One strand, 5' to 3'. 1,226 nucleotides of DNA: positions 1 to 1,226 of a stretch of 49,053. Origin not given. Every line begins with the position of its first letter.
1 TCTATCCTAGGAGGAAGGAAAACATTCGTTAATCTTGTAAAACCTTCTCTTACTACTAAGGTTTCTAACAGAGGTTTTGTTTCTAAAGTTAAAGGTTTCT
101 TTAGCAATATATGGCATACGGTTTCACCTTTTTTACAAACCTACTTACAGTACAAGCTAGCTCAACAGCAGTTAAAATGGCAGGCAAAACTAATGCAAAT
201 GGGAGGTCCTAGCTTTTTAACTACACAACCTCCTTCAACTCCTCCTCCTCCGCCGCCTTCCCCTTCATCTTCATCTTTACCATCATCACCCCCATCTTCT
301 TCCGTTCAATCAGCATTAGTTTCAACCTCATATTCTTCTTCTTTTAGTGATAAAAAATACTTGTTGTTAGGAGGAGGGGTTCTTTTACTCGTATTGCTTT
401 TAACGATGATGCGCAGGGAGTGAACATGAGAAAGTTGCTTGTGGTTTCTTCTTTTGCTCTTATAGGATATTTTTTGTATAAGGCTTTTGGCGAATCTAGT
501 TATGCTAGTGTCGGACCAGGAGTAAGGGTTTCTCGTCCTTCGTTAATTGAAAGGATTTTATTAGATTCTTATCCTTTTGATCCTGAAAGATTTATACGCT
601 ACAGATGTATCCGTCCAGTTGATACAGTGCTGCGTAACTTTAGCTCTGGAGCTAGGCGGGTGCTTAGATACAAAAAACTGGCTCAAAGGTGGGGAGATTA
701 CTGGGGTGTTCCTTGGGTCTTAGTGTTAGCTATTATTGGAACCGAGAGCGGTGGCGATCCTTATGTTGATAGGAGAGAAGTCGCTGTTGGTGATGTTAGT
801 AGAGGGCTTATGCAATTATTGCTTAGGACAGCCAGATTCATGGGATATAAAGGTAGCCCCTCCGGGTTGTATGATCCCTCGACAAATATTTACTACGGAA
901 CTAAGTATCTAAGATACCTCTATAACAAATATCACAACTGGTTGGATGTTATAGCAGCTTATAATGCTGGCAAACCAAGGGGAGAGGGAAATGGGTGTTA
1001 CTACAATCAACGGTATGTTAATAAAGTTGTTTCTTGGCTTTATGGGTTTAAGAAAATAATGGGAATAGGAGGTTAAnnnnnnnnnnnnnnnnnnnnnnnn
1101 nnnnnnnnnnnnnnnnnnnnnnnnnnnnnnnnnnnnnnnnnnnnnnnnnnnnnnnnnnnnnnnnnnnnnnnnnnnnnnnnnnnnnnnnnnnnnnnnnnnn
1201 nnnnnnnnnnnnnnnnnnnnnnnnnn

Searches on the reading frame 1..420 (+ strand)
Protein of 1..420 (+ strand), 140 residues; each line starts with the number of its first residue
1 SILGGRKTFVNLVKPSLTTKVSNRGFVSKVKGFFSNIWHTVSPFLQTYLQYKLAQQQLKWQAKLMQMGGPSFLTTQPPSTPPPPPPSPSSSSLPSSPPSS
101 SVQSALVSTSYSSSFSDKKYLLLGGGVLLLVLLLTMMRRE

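Call 27: find_homologous_proteins(query=window:1-420:+, max_evalue=0.001)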
Query window:1-420:+ (140 aa): 1 proteins with E <= 0.001 among 1434 candidates.
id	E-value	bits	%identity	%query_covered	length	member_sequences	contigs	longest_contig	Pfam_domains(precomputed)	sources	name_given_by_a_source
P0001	1.7e-13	68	45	65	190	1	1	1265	-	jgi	jgi:hypothetical protein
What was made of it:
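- Tried and rejected: Window 1-420 returned one 45% homologue, P0001 (call 27).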

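Call 76: search_protein_families(library=ncbifam, max_evalue=1, proteins=[window:1-420:+])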
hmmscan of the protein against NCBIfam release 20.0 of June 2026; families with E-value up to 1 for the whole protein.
window:1-420:+ (140 aa): 1 family
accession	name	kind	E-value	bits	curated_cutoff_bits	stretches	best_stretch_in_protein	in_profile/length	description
NF040983.1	BimA_second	exception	0.46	9.3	600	1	76-101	104-129/381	trimeric autotransporter actin-nucleating factor BimA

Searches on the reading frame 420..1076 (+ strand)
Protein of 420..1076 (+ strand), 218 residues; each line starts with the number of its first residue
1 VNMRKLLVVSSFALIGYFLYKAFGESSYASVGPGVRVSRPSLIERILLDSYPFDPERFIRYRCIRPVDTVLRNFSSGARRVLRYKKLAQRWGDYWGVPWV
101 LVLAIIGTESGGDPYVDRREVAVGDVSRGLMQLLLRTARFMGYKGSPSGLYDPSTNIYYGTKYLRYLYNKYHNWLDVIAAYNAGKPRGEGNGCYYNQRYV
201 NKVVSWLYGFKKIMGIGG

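Call 8: search_protein_families(library=pfam, max_evalue=0.01, proteins=[window:420-1076:+])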
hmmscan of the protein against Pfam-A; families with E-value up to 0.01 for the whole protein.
window:420-1076:+ (218 aa): 1 family
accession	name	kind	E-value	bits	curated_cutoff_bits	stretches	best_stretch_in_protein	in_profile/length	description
PF01464.25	SLT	-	5.4e-21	74.8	21.3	1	87-185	2-98/117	Transglycosylase SLT domain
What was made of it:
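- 420..1076 (+): Lytic transglycosylase (SLT) with an N-terminal hydrophobic anchor. Gene callers start it at 426. Pfam SLT E 5e-21 (call 8).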

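Call 16: find_encoding_contigs(protein=window:420-1076:+, flank=10000, max_places=6)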
Protein window:420-1076:+ (218 aa): no gene with exactly this product is on record in the collection.

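Call 77: search_protein_families(library=phrogs, max_evalue=0.01, proteins=[window:420-1076:+])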
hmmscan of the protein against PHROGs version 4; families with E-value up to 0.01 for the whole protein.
window:420-1076:+ (218 aa): 17 families
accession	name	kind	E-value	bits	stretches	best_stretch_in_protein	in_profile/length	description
phrog_28504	-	tail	7.2e-11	42.5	1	85-187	234-329/597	lytic tail fiber protein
phrog_669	-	lysis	3.5e-10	38.9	1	95-185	932-1020/1946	endolysin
phrog_2013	-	tail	2.3e-09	37.6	1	94-205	478-587/657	lytic tail protein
phrog_13449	-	other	2.8e-09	37.9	1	98-204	21-116/269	transglycosylase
phrog_342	-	head and packaging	2.7e-08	33.3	1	83-185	14-112/1235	internal virion protein with endolysin domain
phrog_14342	-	tail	1.5e-07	32.4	1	97-185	154-234/272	lytic tail fiber protein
phrog_32437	-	unknown function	9.2e-07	30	1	93-191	81-176/205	-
phrog_28981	-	other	4.5e-06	27.5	1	90-203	97-201/210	transglycosylase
phrog_21143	-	tail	5e-06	26.2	1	83-184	3-97/576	lytic tail fiber protein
phrog_5448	-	tail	9e-06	23.8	1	101-170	2619-2691/3103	tail length tape measure protein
phrog_12507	-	other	3e-05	25.1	1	87-167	13-86/260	transglycosylase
phrog_19890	-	unknown function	5.7e-05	23.6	1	95-186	121-211/248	-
phrog_34720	-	other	9.3e-05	23.6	1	102-187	3-88/120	transglycosylase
phrog_19349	-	unknown function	0.00071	20.4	1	96-185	82-167/204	-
phrog_28014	-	unknown function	0.0024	18.5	1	123-193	68-137/224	-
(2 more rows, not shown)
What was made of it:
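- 420..1076 (+): PHROG lytic tail, internal virion and endolysin families (call 77).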
